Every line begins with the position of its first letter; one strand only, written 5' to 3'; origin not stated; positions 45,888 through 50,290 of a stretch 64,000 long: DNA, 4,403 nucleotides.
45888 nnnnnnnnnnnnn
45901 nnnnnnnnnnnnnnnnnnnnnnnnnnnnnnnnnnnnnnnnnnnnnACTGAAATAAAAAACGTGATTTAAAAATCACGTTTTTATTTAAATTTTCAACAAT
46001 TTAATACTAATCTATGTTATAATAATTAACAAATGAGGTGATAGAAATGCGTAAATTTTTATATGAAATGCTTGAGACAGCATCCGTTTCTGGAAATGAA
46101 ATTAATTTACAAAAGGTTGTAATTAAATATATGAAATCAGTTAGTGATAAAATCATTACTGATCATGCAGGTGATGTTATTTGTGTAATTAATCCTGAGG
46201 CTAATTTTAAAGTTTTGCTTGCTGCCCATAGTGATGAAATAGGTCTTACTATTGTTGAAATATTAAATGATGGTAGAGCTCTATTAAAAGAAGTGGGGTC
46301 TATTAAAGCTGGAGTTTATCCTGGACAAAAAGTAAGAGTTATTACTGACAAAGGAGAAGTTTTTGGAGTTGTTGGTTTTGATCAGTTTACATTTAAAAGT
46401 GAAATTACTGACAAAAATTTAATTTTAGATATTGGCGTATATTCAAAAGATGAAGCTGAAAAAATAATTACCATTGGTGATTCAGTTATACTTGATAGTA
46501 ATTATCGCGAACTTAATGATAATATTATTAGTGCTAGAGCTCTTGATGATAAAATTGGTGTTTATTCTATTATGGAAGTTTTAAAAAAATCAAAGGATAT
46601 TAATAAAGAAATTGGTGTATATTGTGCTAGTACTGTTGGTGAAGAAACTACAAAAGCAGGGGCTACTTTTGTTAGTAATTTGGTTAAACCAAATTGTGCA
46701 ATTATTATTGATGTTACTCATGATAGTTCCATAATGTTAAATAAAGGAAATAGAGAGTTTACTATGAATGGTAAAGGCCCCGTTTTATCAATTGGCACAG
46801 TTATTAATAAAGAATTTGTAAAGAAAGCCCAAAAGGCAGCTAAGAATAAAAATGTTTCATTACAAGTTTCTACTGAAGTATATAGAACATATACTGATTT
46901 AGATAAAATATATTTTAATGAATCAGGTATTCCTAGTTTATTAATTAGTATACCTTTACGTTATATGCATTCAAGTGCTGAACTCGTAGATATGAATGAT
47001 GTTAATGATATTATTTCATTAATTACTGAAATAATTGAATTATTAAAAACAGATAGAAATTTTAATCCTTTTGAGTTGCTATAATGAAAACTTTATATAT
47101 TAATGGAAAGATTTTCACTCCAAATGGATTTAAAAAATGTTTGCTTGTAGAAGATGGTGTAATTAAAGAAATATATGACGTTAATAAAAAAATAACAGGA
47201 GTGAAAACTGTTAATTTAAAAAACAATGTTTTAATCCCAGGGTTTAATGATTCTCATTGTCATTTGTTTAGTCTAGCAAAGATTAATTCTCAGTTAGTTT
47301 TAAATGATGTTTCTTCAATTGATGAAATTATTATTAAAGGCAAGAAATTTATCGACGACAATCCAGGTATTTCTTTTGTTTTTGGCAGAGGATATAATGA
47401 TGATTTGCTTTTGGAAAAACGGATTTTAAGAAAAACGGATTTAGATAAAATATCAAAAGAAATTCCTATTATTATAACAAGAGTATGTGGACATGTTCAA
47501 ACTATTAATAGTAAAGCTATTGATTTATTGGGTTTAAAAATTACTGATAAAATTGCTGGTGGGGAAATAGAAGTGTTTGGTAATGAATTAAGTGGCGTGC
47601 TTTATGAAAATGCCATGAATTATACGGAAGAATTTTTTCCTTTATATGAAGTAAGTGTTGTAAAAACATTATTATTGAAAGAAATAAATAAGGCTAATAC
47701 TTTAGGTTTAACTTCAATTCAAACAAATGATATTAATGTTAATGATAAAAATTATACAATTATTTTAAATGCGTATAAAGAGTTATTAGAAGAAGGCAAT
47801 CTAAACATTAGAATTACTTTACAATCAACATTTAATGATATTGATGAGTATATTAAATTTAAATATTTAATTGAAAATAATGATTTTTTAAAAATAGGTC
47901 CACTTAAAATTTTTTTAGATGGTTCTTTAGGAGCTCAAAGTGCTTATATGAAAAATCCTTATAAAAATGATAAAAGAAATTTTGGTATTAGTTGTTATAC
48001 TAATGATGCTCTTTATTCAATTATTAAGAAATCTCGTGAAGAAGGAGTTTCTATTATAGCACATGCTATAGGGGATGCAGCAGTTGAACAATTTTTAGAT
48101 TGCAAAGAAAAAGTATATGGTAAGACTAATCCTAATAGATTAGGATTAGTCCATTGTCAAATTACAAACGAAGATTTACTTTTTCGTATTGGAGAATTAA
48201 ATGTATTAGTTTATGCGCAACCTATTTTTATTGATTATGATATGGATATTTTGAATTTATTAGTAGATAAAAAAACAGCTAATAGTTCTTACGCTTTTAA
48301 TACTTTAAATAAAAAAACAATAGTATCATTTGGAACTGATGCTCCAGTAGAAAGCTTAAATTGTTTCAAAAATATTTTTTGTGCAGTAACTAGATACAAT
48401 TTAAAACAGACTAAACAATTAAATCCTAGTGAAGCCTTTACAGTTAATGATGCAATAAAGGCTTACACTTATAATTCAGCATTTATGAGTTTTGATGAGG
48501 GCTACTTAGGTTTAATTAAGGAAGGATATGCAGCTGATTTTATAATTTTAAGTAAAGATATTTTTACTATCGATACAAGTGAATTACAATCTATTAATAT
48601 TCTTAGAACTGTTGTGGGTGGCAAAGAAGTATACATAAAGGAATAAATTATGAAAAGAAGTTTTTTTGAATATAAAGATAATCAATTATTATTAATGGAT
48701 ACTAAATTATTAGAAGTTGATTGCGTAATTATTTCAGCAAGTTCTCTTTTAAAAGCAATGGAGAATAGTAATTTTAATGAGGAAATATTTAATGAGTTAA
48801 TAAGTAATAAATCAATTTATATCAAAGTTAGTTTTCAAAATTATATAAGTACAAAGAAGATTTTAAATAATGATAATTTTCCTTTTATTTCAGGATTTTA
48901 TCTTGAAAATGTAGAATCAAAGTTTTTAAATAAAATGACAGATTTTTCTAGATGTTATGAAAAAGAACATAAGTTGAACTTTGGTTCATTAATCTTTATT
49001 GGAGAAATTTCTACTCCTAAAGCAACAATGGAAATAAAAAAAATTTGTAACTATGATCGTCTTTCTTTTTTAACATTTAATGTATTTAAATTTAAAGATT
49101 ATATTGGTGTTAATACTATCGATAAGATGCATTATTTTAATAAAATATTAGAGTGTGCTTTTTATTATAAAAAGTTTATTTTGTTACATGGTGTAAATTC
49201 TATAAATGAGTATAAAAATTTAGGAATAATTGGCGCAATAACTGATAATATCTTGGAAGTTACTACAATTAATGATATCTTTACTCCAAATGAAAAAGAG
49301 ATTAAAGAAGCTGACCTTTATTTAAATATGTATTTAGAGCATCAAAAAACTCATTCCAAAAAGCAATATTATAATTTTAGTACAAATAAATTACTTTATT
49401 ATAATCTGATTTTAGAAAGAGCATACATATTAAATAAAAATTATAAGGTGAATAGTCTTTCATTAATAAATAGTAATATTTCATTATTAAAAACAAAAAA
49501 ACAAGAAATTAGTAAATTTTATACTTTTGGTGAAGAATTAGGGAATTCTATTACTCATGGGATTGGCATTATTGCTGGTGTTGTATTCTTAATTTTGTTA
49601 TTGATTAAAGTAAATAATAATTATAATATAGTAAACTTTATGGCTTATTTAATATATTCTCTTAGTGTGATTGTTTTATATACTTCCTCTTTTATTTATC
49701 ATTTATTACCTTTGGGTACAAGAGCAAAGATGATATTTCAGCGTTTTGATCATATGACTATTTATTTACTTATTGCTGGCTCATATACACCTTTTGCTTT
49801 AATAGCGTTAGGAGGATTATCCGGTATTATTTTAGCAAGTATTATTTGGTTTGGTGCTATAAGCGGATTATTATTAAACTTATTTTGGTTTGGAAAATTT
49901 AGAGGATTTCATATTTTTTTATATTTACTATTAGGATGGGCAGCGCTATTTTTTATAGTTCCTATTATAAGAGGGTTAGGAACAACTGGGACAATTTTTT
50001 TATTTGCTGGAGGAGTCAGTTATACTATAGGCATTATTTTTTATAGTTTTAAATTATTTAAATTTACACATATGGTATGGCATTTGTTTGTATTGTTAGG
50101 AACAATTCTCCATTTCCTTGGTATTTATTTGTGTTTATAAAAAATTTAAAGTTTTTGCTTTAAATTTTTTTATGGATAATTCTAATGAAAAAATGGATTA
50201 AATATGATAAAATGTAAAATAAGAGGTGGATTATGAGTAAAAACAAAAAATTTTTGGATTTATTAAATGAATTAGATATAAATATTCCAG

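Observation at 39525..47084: Module lies between two M42 aminopeptidase paralogs, next to a tRNA pair: likely insertion hotspot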

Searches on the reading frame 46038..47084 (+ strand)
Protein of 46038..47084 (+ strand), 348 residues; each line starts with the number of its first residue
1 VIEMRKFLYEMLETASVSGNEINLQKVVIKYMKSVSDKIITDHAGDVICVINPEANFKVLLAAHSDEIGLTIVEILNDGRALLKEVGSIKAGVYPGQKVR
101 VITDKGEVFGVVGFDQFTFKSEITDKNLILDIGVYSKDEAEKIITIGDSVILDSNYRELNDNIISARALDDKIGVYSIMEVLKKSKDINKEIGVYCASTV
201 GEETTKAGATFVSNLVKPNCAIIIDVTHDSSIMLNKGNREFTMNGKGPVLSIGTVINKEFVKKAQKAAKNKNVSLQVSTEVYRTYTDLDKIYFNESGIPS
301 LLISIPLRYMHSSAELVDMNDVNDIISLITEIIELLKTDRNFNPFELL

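Call 4: search_protein_families(library=pfam, proteins=[window:46038-47084:+])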
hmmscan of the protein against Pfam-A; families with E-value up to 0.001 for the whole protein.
window:46038-47084:+ (348 aa): 1 family
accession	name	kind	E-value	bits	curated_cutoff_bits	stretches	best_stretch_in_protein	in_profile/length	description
PF05343.19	Peptidase_M42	-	1e-63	215.6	23.2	1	45-328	1-292/292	M42 glutamyl aminopeptidase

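Call 5: search_protein_families(library=ncbifam, proteins=[window:46038-47084:+])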
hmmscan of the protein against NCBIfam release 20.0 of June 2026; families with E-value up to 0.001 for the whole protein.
window:46038-47084:+ (348 aa): 10 families
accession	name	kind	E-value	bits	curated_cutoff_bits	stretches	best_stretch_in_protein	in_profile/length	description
NF040822.1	lys_aminopep_Arch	equivalog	4.9e-50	170.5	700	1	7-338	6-340/345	lysyl aminopeptidase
NF007421.0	PRK09961.1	equivalog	3.1e-46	157.8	412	1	7-339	5-336/345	aminopeptidase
NF007367.0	PRK09864.1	equivalog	7.5e-26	90.7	569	1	7-339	5-344/356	aminopeptidase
TIGR03107.1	glu_aminopep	equivalog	3.1e-25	88.8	469.7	1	10-338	6-343/350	glutamyl aminopeptidase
TIGR03106.1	trio_M42_hydro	equivalog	4e-14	52.3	397.75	1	4-212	5-227/343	osmoprotectant NAGGN system M42 family peptidase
NF003367.0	PRK04443.1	equivalog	3.9e-08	33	363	1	3-70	8-74/349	[LysW]-lysine hydrolase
NF009555.0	PRK13004.1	equivalog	7.6e-08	31.6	321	1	3-71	16-84/399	YgeY family selenium metabolism-linked hydrolase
TIGR01902.1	dapE-lys-deAc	subfamily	1.5e-05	24.4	163.1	0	6-68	1-62/340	N-acetyl-ornithine/N-acetyl-lysine deacetylase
TIGR01883.1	PepT-like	hypoth_equivalog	0.00076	18.6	274.25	0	260-334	291-361/361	peptidase T-like protein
NF006403.0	PRK08652.1-1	equivalog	0.00086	18.4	427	0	161-333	82-254/354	acetylornithine deacetylase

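Call 20: find_encoding_contigs(protein=window:46038-47084:+, flank=10000, max_places=10)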
Protein window:46038-47084:+ (348 aa): no gene with exactly this product is on record in the collection.

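Call 26: find_homologous_proteins(query=window:46047-47084:+)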
Query window:46047-47084:+ (345 aa): 773 proteins with E <= 0.001 among 6164 candidates; the best 120 are listed.
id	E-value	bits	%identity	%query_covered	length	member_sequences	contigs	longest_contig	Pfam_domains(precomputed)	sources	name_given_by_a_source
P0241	1.1e-213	726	99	100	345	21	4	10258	PF05343.20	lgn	-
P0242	1.5e-185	634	84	99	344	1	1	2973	PF05343.20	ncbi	-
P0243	2.1e-183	627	84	99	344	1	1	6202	PF05343.20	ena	-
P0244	2.7e-180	617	83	100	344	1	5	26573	PF05343.20,PF02127.21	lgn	-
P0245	7.7e-177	606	79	100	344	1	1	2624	PF05343.20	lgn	-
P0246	5.8e-132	458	63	99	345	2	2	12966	PF05343.20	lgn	-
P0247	2.2e-111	390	54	99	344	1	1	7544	PF01546.34,PF04389.23,PF05343.20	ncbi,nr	ncbi:MAG: M20/M25/M40 family metallo-hydrolase [Bacilli bacterium]|nr:M20/M25/M40 family metallo-hyd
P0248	9.3e-110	385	54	99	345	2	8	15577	PF01546.34,PF05343.20,PF02127.21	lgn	-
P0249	8.9e-109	382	54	99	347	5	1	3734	PF01546.34,PF05343.20,PF02127.21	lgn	-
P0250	3.5e-108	380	54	99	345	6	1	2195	PF01546.34,PF05343.20,PF02127.21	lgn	-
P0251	7.2e-108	379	54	99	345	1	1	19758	PF01546.34,PF05343.20,PF02127.21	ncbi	-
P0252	1.5e-107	378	53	99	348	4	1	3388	PF01546.34,PF05343.20,PF02127.21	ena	-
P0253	2.7e-107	377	54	99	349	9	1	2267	PF01546.34,PF05343.20,PF02127.21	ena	-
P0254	2.2e-106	374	53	99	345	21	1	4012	PF01546.34,PF05343.20,PF02127.21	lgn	-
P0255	2.4e-104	367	49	99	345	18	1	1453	PF05343.20,PF02127.21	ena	-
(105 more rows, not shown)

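Call 27: find_encoding_contigs(protein=P0244, flank=10000, max_places=5)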
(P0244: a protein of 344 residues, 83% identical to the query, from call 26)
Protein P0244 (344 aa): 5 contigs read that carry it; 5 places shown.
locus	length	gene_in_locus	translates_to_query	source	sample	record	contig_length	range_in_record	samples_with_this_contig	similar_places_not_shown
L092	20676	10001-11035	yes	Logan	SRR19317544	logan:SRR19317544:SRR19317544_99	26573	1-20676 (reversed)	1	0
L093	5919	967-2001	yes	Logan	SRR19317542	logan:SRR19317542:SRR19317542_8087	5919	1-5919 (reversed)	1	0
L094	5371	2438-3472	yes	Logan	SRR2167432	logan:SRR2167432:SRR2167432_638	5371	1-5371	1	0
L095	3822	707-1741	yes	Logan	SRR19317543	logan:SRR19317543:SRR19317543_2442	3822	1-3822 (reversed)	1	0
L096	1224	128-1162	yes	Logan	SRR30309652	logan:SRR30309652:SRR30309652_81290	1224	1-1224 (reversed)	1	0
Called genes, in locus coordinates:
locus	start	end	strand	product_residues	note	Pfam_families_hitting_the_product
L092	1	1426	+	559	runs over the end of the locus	PF09479:Flg_new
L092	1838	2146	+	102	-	PF09479:Flg_new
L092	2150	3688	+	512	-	PF09479:Flg_new, PF25390:WD40_RLD, PF00415:RCC1, PF25384:Alsin_RLD (faint), PF13540:RCC1_2, PF00415:RCC1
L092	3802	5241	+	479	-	PF00415:RCC1 (faint), PF25390:WD40_RLD, PF13540:RCC1_2, PF09479:Flg_new (faint), PF03781:FGE-sulfatase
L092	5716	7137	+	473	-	PF03176:MMPL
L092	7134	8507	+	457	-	PF03176:MMPL, PF12349:Sterol-sensing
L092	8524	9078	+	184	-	PF00440:TetR_N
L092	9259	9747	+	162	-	PF01613:Flavin_Reduct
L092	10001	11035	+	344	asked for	PF05343:Peptidase_M42, PF02127:Peptidase_M18 (faint)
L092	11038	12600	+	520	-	PF07969:Amidohydro_3, PF01979:Amidohydro_1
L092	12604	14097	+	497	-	PF03006:HlyIII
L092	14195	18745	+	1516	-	PF02811:PHP, PF00929:RNase_T, PF02811:PHP, PF07733:DNA_pol3_alpha, PF17657:DNA_pol3_finger, PF14579:HHH_6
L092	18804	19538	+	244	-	PF12811:BaxI_1, PF01027:Bax1-I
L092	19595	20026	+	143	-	PF01220:DHquinase_II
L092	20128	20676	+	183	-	?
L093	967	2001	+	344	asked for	PF05343:Peptidase_M42, PF02127:Peptidase_M18 (faint)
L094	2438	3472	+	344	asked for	PF05343:Peptidase_M42, PF02127:Peptidase_M18 (faint)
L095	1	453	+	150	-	?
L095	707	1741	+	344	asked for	PF05343:Peptidase_M42, PF02127:Peptidase_M18 (faint)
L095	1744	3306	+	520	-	PF07969:Amidohydro_3, PF01979:Amidohydro_1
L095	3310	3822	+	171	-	?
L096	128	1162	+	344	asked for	PF05343:Peptidase_M42, PF02127:Peptidase_M18 (faint)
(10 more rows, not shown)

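Call 28: find_encoding_contigs(protein=P0246, flank=10000, max_places=2)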
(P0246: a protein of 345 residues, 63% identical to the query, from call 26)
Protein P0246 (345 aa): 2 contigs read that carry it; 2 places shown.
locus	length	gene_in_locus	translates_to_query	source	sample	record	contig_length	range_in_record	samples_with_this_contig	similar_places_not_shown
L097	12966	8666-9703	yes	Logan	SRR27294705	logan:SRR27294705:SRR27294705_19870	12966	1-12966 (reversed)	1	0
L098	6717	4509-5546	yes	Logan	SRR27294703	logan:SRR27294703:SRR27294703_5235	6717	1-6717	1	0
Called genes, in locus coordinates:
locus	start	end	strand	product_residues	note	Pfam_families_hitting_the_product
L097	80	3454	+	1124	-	PF00873:ACR_tran, PF03176:MMPL, PF00873:ACR_tran, PF03176:MMPL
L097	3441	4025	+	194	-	PF00440:TetR_N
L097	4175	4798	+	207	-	PF02589:LUD_dom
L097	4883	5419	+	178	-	PF25087:GMPPB_C (faint), PF00132:Hexapep (weak)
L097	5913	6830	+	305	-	PF13529:Peptidase_C39_2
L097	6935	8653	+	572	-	PF02638:GHL10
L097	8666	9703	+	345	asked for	PF05343:Peptidase_M42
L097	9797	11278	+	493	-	-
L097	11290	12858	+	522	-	PF07969:Amidohydro_3, PF01979:Amidohydro_1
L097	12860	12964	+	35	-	?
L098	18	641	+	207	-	PF02589:LUD_dom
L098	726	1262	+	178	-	PF25087:GMPPB_C (faint), PF00132:Hexapep (weak)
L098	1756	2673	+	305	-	PF13529:Peptidase_C39_2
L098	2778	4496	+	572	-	PF02638:GHL10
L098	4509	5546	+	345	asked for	PF05343:Peptidase_M42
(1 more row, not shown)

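Call 29: find_encoding_contigs(protein=P0251, flank=10000, max_places=2)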
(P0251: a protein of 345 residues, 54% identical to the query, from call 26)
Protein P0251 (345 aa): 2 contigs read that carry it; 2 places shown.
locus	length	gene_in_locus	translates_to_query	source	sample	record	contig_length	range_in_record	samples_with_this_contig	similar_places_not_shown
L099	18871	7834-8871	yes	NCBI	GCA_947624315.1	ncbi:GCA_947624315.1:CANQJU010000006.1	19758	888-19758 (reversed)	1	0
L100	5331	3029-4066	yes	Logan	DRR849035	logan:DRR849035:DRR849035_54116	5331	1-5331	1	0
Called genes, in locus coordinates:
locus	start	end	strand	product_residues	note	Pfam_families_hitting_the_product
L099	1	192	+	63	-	?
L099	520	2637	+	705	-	PF00005:ABC_tran, PF02463:SMC_N (faint), PF03193:RsgA_GTPase (faint), PF13304:AAA_21 (faint)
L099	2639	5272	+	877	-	PF00005:ABC_tran, PF02687:FtsX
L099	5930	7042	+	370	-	PF01663:Phosphodiest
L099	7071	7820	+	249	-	PF05116:S6PP, PF08282:Hydrolase_3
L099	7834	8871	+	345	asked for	PF05343:Peptidase_M42, PF02127:Peptidase_M18 (faint), PF01546:Peptidase_M20 (weak)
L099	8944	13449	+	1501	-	PF02811:PHP, PF00929:RNase_T, PF07733:DNA_pol3_alpha, PF17657:DNA_pol3_finger, PF14579:HHH_6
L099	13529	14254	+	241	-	PF12811:BaxI_1, PF01027:Bax1-I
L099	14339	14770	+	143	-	PF01220:DHquinase_II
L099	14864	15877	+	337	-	PF00044:Gp_dh_N, PF02800:Gp_dh_C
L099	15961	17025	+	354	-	PF01594:AI-2E_transport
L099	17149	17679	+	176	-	-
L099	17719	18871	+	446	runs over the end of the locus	PF05958:tRNA_U5-meth_tr, PF02475:TRM5-TYW2_MTfase, PF05175:MTS (weak), PF06325:PrmA (weak), PF09445:Methyltransf_15 (weak), PF13649:Methyltransf_25 (weak), PF13847:Methyltransf_31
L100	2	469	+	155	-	?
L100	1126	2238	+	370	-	PF01663:Phosphodiest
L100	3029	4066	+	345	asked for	PF05343:Peptidase_M42, PF02127:Peptidase_M18 (faint), PF01546:Peptidase_M20 (weak)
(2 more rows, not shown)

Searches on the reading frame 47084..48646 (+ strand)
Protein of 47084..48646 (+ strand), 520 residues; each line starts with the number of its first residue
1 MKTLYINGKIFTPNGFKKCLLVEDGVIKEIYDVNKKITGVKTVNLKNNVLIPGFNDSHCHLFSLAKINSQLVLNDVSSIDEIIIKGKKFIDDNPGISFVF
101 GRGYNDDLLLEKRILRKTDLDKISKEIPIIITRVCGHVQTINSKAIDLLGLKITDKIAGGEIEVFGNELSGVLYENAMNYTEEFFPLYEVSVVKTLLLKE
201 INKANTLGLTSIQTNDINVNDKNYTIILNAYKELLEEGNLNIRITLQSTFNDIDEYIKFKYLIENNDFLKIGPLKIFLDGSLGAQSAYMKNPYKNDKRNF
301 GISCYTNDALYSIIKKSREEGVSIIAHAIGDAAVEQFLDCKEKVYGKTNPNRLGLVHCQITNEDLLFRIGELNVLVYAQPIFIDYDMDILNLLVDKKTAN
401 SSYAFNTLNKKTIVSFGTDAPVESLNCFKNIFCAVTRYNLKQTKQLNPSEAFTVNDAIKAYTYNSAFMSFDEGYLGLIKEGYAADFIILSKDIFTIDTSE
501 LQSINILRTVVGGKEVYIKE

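Call 4: search_protein_families(library=pfam, proteins=[window:47084-48646:+])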
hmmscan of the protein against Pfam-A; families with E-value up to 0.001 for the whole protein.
window:47084-48646:+ (520 aa): 2 families
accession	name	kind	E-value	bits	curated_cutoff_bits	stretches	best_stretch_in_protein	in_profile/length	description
PF07969.17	Amidohydro_3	-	1.3e-73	249.5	29.7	1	41-517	1-472/472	Amidohydrolase family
PF01979.26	Amidohydro_1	-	1.3e-13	51.4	25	1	305-516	132-345/345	Amidohydrolase family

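Call 5: search_protein_families(library=ncbifam, proteins=[window:47084-48646:+])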
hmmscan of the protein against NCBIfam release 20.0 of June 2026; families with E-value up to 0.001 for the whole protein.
window:47084-48646:+ (520 aa): 18 families
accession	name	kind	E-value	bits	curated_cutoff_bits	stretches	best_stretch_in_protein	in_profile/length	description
NF051886.1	XaaProDiPepCaul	equivalog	7.5e-10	38.4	500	1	18-74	19-77/398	Xaa-Pro dipeptidase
NF058539.1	ergo_uti2_ErtD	equivalog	1.5e-06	27.4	650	1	6-63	6-64/449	hydantoin-5-propionate amidohydrolase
TIGR00221.1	nagA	equivalog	1.7e-06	27.2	225.65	1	3-70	5-74/380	N-acetylglucosamine-6-phosphate deacetylase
TIGR01224.1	hutI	equivalog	1.2e-05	24.3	298.15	0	18-61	4-49/377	imidazolonepropionase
TIGR01975.1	isoAsp_dipep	equivalog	1.6e-05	24.2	331.25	0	9-61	8-65/389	beta-aspartyl-peptidase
NF005540.0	PRK07203.1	equivalog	1.8e-05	23.5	444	0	18-63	22-70/444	putative aminohydrolase SsnA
TIGR03178.1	allantoinase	equivalog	5.4e-05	22.2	357.85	0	7-61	6-60/441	allantoinase AllB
TIGR01178.1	ade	equivalog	6.7e-05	21.5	472.5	0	11-63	13-61/552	adenine deaminase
TIGR02033.1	D-hydantoinase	equivalog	8.2e-05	21.7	393.25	0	7-62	5-61/454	dihydropyrimidinase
NF004636.0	PRK05985.1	subfamily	0.00012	21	408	1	14-61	14-61/398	amidohydrolase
NF006056.0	PRK08204.1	subfamily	0.00016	20.6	391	0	20-62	27-68/449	hypothetical protein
NF006689.0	PRK09237.1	equivalog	0.00022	19.9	371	0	20-69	25-74/383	amidohydrolase/deacetylase family metallohydrolase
NF006688.0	PRK09236.1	equivalog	0.00029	19.8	535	0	16-61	18-63/444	dihydroorotase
TIGR02967.1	guan_deamin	equivalog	0.00039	19.5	375.4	0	19-65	8-58/401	guanine deaminase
NF003271.0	PRK04250.1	equivalog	0.00041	19.1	405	1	3-62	3-61/407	dihydroorotase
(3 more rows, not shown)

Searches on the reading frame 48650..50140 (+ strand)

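Call 4: search_protein_families(library=pfam, proteins=[window:48650-50140:+])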
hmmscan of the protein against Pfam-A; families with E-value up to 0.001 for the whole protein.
window:48650-50140:+ (496 aa): 1 family
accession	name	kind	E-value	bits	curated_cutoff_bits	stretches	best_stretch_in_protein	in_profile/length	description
PF03006.26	HlyIII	-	2.3e-36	126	26.2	1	293-489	3-224/224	Haemolysin-III related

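Call 5: search_protein_families(library=ncbifam, proteins=[window:48650-50140:+])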
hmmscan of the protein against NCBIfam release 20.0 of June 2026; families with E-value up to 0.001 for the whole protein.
window:48650-50140:+ (496 aa): 3 families
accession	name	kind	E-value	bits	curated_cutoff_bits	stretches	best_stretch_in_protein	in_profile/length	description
NF011669.1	PRK15087.1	equivalog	4.6e-60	202.6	80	1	296-494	1-198/199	PAQR family membrane homeostasis protein TrhA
TIGR01065.1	hlyIII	subfamily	6.9e-53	179.2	172.2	1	295-494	1-202/204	hemolysin III family protein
NF003229.0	PRK04195.1-5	equivalog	0.00029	19.7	280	1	91-228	24-163/413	replication factor C large subunit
